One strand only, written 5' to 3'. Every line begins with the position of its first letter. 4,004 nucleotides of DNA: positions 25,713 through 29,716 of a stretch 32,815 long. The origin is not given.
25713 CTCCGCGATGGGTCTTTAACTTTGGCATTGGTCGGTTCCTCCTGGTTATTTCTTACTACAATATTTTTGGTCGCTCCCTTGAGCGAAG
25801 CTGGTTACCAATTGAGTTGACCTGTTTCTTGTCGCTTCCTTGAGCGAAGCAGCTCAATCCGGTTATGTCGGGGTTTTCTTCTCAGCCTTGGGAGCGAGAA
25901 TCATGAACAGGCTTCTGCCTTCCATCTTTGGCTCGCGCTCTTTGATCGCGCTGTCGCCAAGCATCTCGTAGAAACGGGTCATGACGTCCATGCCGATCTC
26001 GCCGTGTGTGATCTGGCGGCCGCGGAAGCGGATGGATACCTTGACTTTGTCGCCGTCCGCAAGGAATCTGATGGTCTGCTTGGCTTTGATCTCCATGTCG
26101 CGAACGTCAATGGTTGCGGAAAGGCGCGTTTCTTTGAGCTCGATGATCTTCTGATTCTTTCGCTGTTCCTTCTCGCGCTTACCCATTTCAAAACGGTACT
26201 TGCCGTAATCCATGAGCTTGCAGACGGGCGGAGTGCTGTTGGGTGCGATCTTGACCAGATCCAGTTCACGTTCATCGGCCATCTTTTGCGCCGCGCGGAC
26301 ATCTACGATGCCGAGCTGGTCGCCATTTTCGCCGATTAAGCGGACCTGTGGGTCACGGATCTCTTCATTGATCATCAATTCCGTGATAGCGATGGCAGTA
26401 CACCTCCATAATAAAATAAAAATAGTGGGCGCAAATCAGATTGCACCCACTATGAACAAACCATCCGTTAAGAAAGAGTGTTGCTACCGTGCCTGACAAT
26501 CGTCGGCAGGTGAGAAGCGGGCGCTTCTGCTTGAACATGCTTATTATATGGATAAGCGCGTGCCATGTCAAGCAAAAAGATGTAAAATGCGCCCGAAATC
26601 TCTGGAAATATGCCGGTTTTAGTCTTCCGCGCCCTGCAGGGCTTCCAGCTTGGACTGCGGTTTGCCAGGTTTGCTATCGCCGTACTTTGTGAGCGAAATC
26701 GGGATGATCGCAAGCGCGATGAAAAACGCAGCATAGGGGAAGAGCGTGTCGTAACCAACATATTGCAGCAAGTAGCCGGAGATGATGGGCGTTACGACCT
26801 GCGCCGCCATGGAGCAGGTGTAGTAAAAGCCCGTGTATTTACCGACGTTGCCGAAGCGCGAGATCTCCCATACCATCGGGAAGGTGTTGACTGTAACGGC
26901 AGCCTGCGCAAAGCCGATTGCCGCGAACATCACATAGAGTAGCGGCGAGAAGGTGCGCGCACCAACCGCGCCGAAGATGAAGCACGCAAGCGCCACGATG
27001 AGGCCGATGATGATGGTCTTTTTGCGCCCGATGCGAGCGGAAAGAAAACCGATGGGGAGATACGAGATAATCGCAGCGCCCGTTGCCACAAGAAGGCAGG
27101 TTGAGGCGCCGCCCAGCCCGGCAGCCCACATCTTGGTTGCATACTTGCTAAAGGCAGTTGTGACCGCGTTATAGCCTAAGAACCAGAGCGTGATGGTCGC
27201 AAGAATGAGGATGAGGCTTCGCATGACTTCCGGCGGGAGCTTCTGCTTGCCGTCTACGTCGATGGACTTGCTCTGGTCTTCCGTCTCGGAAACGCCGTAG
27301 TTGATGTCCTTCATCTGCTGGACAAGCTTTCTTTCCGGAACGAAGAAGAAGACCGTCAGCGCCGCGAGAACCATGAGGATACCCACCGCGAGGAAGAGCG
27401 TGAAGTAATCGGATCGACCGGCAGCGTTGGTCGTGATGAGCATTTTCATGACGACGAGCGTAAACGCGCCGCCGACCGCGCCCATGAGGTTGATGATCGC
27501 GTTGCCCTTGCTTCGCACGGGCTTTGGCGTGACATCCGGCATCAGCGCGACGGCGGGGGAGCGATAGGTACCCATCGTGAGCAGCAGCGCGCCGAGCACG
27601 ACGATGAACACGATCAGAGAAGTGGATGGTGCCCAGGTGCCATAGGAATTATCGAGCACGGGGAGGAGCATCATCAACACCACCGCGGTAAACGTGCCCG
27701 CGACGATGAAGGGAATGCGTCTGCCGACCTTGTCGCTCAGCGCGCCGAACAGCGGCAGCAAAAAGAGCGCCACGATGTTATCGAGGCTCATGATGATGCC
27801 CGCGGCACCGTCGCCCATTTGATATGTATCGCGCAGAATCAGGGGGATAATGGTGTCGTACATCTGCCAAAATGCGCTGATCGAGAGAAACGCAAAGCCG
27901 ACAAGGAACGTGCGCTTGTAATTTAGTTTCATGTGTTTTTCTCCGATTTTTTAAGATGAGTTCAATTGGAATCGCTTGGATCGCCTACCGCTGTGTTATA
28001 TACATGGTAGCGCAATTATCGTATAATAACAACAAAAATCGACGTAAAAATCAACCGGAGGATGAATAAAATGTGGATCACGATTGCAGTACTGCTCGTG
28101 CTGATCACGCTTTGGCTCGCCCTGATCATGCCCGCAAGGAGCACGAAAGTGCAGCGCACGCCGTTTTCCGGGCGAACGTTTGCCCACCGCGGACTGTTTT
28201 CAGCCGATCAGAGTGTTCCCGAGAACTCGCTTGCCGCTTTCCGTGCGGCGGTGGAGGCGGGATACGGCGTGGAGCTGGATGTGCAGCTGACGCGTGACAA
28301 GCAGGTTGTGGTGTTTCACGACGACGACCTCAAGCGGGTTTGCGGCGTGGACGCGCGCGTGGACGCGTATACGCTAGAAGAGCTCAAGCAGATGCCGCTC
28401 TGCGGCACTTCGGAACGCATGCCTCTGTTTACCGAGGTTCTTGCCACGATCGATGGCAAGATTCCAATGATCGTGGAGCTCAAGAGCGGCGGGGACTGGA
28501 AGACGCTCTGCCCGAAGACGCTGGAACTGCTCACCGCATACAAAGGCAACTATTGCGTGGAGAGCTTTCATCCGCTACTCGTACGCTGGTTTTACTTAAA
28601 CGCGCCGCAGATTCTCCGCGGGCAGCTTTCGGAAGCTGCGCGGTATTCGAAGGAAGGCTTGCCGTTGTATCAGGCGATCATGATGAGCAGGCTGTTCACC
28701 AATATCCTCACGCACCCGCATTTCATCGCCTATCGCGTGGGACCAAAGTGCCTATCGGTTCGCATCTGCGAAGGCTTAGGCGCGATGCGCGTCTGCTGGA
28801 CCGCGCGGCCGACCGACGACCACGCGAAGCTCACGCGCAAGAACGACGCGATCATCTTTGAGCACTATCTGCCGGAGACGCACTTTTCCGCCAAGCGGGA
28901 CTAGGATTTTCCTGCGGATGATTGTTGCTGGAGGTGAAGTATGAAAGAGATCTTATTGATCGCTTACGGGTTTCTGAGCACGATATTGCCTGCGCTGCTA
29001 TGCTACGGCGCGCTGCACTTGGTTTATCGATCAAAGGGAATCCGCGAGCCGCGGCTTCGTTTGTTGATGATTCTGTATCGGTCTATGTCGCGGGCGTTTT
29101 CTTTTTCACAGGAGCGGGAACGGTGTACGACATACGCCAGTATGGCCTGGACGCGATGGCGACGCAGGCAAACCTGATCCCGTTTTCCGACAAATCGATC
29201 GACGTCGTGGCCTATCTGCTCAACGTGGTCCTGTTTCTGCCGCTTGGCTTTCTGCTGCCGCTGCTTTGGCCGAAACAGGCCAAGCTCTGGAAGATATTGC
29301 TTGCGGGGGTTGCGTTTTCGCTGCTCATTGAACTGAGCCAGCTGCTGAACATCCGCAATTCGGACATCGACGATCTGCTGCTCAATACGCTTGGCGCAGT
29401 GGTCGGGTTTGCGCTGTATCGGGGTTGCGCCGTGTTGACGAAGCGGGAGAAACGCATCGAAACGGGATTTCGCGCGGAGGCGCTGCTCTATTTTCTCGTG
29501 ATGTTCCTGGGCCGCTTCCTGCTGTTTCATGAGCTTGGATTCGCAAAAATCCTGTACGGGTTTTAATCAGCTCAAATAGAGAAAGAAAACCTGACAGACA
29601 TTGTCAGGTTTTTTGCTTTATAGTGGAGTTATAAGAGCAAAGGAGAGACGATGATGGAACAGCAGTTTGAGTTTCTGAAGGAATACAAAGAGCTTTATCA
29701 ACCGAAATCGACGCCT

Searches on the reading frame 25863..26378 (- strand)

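Call 16: search_protein_families(library=pfam, proteins=[window:25863-26378:-], max_evalue=0.001)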
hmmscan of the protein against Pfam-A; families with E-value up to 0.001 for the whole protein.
window:25863-26378:- (171 aa): 2 families
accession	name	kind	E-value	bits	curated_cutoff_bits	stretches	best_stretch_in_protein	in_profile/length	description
PF05198.21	IF3_N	-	1.5e-32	112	26.9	1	3-72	1-70/70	Translation initiation factor IF-3, N-terminal domain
PF00707.27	IF3_C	-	5e-32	110.1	34.8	1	79-164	1-86/86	Translation initiation factor IF-3, C-terminal domain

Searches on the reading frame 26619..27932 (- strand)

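Call 16: search_protein_families(library=pfam, proteins=[window:26619-27932:-], max_evalue=0.001)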
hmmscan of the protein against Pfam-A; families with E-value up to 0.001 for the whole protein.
window:26619-27932:- (437 aa): 5 families
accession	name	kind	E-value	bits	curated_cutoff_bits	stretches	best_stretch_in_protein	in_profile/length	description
PF07690.21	MFS_1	-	3.7e-40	138.3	33.4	2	12-281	2-243/347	Major Facilitator Superfamily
PF13347.12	MFS_2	-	4.6e-12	45.6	27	1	16-396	7-388/427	MFS/sugar transport protein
PF00083.30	Sugar_tr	-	8e-07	28.7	22.3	1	9-410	10-432/452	Sugar (and other) transporter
PF12832.13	MFS_1_like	-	0.0003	20.4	25.2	1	43-398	35-371/373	MFS_1 like family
PF01306.25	LacY_symp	-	0.00046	19.5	24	1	12-413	17-396/413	LacY proton/sugar symporter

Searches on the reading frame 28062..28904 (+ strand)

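Call 16: search_protein_families(library=pfam, proteins=[window:28062-28904:+], max_evalue=0.001)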
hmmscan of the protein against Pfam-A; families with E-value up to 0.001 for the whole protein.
window:28062-28904:+ (280 aa): 1 family
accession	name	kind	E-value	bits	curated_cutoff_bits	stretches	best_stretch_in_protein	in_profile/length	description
PF03009.23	GDPD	-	3.1e-21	77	23.6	1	42-140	1-106/244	Glycerophosphoryl diester phosphodiesterase family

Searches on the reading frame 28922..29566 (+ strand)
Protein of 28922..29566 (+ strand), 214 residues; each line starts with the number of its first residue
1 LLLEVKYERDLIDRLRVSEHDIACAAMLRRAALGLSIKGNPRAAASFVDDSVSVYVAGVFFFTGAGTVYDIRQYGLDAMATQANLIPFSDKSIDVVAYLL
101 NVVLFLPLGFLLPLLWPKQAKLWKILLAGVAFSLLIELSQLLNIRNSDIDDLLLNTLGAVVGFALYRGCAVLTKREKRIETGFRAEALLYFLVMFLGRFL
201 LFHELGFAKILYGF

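Call 16: search_protein_families(library=pfam, proteins=[window:28922-29566:+], max_evalue=0.001)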
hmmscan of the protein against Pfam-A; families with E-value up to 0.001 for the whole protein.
window:28922-29566:+ (214 aa): 1 family
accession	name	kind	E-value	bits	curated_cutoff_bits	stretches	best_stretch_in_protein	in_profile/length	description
PF04892.17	VanZ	-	6.8e-24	85.3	30.1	1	54-167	3-123/126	VanZ like family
